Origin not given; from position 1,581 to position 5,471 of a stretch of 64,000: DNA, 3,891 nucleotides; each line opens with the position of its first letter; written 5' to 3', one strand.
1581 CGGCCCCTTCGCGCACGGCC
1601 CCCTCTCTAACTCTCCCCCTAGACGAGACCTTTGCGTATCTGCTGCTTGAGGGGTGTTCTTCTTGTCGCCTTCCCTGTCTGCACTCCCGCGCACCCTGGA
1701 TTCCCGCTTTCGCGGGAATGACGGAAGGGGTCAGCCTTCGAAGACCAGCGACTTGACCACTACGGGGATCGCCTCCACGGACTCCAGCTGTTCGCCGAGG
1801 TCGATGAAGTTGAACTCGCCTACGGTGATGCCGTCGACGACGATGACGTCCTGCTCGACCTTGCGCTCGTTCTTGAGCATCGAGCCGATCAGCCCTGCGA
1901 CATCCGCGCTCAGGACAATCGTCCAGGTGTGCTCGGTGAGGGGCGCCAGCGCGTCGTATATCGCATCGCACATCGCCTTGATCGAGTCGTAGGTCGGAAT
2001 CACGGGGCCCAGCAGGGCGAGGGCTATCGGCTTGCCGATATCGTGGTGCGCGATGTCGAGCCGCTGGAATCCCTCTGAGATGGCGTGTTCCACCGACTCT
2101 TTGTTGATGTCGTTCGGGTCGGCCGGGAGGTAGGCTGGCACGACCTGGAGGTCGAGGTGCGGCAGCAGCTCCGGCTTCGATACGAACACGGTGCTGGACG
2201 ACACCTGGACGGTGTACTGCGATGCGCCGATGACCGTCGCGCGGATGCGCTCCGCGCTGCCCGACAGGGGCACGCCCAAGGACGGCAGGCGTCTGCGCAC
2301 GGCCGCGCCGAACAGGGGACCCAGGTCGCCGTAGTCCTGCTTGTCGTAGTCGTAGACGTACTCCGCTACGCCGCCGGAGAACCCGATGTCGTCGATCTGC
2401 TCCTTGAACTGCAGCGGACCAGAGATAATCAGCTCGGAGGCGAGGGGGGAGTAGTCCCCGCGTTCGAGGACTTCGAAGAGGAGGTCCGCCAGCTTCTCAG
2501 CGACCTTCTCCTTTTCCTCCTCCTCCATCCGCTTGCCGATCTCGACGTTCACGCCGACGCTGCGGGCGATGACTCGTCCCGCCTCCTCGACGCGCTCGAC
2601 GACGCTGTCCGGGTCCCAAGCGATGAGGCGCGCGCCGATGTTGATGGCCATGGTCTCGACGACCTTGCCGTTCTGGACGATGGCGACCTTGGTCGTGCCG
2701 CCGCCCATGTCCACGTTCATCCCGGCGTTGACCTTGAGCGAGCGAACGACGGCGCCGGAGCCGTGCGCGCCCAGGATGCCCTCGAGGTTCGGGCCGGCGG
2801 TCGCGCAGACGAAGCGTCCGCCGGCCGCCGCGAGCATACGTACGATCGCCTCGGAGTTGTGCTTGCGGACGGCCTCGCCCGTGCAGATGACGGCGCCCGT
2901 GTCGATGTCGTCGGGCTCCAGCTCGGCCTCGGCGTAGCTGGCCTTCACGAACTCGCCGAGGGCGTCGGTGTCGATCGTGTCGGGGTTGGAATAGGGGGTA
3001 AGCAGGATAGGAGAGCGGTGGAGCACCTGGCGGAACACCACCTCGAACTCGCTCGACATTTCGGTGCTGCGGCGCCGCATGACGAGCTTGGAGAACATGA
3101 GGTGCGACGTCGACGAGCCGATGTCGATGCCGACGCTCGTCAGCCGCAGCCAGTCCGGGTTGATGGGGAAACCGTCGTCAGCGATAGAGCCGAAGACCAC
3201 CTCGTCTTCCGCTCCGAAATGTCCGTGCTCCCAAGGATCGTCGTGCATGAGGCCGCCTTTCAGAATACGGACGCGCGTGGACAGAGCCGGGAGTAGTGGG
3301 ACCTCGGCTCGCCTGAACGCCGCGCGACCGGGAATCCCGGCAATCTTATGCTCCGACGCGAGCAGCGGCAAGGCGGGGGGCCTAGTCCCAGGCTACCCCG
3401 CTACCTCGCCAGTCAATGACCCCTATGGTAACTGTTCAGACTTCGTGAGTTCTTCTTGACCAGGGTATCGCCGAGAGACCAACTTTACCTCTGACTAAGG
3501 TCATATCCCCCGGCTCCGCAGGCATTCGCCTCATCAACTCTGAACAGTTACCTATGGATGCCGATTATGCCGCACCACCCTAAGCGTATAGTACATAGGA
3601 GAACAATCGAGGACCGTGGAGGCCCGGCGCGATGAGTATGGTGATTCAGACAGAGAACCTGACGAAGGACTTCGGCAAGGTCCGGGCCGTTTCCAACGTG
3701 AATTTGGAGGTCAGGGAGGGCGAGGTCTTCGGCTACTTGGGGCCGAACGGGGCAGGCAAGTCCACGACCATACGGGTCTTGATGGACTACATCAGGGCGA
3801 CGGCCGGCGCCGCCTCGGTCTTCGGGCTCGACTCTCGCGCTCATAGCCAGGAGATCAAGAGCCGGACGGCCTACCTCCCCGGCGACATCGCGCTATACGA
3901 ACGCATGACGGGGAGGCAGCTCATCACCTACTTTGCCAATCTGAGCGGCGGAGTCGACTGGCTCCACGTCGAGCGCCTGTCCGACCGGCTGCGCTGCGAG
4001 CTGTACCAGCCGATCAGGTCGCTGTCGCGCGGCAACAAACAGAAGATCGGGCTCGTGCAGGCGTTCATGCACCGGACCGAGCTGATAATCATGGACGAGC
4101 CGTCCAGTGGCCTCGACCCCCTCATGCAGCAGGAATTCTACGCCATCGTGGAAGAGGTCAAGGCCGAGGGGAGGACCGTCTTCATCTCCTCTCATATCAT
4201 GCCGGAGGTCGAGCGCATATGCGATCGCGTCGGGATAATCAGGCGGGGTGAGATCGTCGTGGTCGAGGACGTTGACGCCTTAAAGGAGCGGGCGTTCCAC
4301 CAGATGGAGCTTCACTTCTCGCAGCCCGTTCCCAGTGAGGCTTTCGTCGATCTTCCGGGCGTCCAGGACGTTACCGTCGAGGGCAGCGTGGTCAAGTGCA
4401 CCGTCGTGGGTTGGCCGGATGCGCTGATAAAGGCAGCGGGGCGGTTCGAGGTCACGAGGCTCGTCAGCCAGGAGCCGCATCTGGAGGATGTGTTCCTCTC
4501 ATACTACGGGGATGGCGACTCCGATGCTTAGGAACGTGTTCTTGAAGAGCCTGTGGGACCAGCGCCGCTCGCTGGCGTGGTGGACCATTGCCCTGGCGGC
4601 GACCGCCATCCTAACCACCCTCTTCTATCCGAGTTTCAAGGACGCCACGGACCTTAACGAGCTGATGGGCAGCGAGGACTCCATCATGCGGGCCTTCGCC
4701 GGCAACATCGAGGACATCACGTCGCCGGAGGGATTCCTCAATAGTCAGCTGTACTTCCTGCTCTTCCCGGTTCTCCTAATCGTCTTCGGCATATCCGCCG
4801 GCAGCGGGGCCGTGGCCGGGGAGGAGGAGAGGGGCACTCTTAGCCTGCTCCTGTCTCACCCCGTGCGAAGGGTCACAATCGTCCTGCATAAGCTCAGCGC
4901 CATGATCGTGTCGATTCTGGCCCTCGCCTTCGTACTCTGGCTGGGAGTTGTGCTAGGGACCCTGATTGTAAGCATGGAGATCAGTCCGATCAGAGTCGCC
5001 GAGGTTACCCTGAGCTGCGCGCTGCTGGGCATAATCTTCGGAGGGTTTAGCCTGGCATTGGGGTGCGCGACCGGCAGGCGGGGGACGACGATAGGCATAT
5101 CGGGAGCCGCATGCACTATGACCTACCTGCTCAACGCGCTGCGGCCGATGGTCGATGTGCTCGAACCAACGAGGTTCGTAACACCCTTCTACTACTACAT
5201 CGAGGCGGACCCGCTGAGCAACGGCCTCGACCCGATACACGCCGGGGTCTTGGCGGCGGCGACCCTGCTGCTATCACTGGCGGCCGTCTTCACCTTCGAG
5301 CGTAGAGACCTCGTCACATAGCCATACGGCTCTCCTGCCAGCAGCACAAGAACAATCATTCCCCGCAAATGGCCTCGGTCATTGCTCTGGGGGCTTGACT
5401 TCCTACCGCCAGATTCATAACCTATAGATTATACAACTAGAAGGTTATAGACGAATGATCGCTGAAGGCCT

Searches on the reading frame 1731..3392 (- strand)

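Call 49: search_protein_families(library=pfam, proteins=[window:1731-3392:-], max_evalue=0.001)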
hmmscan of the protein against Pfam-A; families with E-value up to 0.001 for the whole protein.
window:1731-3392:- (553 aa): 5 families
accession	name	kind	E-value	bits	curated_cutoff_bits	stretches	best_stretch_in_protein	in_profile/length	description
PF06277.17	EutA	-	1.9e-113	380.3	27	1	84-552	3-475/475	Ethanolamine utilisation protein EutA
PF06723.19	MreB_Mbl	-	9.2e-07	28.4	27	1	163-256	92-179/327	MreB/Mbl protein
PF14450.12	FtsA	-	8.6e-06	26.6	31.8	1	227-290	3-52/127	Cell division protein FtsA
PF01869.26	BcrAD_BadFG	-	6.2e-05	23.1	31.5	0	87-216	1-120/271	BadF/BadG/BcrA/BcrD ATPase family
PF01949.23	Endo_dU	-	0.00085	19.2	32.7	0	497-546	49-97/182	Endonuclease dU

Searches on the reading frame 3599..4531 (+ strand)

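Call 49: search_protein_families(library=pfam, proteins=[window:3599-4531:+], max_evalue=0.001)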
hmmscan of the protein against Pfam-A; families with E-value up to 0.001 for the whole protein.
window:3599-4531:+ (310 aa): 2 families
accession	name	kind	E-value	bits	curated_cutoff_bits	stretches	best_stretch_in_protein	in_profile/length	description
PF00005.33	ABC_tran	-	8.7e-20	72.2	25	1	32-169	2-136/137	ABC transporter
PF13304.12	AAA_21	-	2.6e-12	47.9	27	1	137-200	233-299/304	AAA domain, putative AbiEii toxin, Type IV TA system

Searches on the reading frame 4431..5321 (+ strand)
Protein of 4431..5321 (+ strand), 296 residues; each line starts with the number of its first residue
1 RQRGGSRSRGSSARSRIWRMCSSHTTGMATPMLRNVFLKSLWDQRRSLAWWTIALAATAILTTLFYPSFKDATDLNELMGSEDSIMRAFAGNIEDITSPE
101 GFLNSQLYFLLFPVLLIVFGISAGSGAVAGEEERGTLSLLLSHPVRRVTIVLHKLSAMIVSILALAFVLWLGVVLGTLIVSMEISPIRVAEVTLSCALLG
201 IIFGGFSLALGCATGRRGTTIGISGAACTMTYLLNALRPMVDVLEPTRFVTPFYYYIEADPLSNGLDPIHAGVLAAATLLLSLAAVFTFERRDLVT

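Call 73: search_protein_families(library=pfam, proteins=[window:4431-5321:+], max_evalue=0.001)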
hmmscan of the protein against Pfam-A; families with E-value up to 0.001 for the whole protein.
window:4431-5321:+ (296 aa): 5 families
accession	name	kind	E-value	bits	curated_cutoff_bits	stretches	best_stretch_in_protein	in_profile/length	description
PF12679.13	ABC2_membrane_2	-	1.1e-19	71.2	27.2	1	35-294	2-283/283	ABC-2 family transporter protein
PF12730.13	ABC2_membrane_4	-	2.2e-07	31.5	27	1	96-207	41-152/179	ABC-2 family transporter protein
PF12698.13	ABC2_membrane_3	-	4.5e-07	29.7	31.6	1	98-258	155-313/347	ABC-2 family transporter protein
PF01061.29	ABC2_membrane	-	4.8e-05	23.4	26.9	1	78-258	51-204/211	ABC-2 type transporter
PF13346.12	ABC2_membrane_5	-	0.00024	21.1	25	1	105-223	33-150/205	ABC-2 family transporter protein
